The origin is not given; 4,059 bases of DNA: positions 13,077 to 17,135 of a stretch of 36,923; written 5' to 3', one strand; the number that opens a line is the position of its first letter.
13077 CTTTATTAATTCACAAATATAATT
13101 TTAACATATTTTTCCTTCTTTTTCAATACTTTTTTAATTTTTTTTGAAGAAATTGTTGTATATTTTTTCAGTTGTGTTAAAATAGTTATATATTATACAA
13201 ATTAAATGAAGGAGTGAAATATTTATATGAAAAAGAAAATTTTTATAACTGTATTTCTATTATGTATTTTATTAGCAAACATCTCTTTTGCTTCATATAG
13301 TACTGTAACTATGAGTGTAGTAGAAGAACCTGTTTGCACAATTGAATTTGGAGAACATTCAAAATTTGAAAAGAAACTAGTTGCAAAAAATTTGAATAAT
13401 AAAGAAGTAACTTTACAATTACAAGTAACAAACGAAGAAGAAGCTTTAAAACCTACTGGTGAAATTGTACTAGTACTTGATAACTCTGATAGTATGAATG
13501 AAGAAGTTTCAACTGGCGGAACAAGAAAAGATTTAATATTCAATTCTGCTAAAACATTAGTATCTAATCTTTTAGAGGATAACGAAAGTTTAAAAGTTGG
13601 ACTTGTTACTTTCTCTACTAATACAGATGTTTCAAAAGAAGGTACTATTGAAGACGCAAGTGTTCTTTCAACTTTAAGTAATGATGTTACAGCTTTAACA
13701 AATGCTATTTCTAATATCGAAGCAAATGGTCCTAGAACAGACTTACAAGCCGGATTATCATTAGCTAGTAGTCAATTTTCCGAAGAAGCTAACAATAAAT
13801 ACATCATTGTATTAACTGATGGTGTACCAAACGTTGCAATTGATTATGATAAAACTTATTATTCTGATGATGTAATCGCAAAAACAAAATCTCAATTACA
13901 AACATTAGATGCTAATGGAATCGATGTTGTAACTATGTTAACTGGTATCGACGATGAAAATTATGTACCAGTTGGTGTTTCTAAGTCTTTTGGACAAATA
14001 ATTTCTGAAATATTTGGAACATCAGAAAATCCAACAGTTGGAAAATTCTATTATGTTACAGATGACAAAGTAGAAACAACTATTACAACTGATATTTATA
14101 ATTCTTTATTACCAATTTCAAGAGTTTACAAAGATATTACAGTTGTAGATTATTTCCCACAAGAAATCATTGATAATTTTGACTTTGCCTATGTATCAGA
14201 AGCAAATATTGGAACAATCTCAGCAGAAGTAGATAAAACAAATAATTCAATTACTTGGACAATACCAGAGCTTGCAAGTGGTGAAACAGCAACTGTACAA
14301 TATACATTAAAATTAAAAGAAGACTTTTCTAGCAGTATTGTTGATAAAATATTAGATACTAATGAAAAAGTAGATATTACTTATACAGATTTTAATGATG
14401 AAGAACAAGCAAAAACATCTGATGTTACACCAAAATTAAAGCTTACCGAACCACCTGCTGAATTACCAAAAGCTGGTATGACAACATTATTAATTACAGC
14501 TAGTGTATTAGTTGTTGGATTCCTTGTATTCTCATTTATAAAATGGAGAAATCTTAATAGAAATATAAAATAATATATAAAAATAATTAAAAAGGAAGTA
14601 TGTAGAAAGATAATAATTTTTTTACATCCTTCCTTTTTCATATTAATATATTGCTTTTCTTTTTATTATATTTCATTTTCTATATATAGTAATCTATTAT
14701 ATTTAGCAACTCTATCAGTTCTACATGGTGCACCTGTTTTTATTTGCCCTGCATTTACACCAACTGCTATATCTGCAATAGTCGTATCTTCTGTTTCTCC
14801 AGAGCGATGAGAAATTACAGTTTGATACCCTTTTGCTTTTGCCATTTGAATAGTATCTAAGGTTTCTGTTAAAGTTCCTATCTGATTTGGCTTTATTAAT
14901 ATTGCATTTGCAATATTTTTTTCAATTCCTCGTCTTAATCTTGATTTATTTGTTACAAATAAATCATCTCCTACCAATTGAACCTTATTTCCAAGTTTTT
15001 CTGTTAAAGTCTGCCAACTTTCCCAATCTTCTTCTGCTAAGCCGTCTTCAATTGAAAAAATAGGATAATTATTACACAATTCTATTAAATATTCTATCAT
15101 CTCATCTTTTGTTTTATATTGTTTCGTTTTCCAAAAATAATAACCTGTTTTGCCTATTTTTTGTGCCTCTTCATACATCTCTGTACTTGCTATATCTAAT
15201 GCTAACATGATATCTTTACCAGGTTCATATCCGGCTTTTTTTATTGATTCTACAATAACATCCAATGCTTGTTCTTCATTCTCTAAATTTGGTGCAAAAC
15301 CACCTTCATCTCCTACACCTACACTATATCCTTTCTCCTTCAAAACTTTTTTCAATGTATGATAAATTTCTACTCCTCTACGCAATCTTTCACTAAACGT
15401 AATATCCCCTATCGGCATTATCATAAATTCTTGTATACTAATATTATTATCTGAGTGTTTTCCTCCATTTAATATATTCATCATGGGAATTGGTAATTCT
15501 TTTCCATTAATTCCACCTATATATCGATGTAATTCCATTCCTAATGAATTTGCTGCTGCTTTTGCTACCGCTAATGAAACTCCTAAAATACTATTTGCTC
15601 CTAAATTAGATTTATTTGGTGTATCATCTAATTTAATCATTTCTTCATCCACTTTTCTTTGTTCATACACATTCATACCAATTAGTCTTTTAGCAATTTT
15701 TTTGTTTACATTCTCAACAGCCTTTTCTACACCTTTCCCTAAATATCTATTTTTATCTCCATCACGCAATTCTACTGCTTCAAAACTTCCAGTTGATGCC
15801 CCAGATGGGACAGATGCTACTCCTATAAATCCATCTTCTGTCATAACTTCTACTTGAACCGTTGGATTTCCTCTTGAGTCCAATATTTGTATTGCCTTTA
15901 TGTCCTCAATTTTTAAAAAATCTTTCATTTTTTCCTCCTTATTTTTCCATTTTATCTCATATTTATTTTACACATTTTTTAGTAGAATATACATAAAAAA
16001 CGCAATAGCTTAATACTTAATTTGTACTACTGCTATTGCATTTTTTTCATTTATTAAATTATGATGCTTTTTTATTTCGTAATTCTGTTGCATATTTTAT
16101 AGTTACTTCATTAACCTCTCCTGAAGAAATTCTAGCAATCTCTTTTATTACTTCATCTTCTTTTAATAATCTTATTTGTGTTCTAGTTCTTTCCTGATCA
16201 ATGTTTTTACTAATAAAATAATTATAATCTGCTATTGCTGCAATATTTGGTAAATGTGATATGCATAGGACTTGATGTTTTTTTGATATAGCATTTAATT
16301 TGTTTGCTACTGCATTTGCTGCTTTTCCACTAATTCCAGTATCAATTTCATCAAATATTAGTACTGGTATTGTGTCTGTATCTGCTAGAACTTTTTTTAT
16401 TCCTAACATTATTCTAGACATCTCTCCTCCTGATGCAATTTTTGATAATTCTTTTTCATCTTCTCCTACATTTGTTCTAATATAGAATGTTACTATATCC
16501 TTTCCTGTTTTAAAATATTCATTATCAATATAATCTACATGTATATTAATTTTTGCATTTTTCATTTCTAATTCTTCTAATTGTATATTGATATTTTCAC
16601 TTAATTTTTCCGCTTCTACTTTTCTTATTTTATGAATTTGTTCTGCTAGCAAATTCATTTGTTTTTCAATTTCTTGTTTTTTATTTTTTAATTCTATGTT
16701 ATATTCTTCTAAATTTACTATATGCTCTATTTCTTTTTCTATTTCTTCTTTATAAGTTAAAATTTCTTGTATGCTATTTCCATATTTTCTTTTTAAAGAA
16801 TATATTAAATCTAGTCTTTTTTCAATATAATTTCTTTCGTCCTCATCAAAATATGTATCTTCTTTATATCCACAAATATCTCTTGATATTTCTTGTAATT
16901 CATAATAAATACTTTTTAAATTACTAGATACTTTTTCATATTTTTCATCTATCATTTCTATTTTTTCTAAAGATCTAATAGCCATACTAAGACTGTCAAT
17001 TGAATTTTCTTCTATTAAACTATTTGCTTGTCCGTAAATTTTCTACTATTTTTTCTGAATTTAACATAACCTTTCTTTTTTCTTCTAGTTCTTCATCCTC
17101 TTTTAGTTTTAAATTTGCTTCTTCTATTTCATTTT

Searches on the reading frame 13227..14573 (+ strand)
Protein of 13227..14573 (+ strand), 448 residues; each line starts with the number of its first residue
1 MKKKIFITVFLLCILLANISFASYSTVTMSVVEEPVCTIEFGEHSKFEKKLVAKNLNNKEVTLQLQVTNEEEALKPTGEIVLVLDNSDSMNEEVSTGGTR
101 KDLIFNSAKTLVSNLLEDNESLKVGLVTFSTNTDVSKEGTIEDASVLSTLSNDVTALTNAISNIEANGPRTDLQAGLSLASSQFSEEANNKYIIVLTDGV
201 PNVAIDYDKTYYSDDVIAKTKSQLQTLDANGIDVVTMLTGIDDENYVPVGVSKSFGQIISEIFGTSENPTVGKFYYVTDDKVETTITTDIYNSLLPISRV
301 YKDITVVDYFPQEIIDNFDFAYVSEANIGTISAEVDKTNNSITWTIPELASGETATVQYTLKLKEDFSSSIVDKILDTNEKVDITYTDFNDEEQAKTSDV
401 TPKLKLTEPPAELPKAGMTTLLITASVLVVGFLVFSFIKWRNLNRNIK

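Call 16: search_protein_families(library=pfam, proteins=[window:13227-14573:+], max_evalue=0.00001)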
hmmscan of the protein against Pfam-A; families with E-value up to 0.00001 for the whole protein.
window:13227-14573:+ (448 aa): 2 families
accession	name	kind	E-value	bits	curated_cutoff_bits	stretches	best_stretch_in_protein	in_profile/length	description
PF13519.12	VWA_2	-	2.7e-14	54.1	27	1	80-199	1-106/107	von Willebrand factor type A domain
PF00092.34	VWA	-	8.8e-12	46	23.8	1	80-212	2-119/174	von Willebrand factor type A domain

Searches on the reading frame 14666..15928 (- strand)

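Call 16: search_protein_families(library=pfam, proteins=[window:14666-15928:-], max_evalue=0.00001)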
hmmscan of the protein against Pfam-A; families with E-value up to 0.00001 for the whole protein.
window:14666-15928:- (420 aa): 2 families
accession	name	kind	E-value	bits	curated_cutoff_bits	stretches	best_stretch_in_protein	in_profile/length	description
PF00113.28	Enolase_C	-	4.7e-120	400.8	21.5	1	144-420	3-281/296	Enolase, C-terminal TIM barrel domain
PF03952.21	Enolase_N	-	4.3e-60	202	35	1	7-137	1-131/131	Enolase, N-terminal domain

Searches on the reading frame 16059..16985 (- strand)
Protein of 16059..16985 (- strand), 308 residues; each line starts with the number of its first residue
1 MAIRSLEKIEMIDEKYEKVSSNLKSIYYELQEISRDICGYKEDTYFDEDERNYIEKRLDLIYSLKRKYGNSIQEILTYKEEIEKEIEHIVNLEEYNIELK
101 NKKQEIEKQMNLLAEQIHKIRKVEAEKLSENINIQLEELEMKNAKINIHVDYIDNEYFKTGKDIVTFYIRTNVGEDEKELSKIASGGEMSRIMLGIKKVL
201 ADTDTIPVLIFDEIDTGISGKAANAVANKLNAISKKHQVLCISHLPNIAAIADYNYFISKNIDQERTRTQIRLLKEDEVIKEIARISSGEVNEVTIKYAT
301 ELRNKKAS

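Call 16: search_protein_families(library=pfam, proteins=[window:16059-16985:-], max_evalue=0.00001)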
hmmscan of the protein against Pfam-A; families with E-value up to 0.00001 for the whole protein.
window:16059-16985:- (308 aa): 1 family
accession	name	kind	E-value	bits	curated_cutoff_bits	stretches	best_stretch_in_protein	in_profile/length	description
PF02463.25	SMC_N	-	6.1e-06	26.3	40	0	88-260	90-213/220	RecF/RecN/SMC N terminal domain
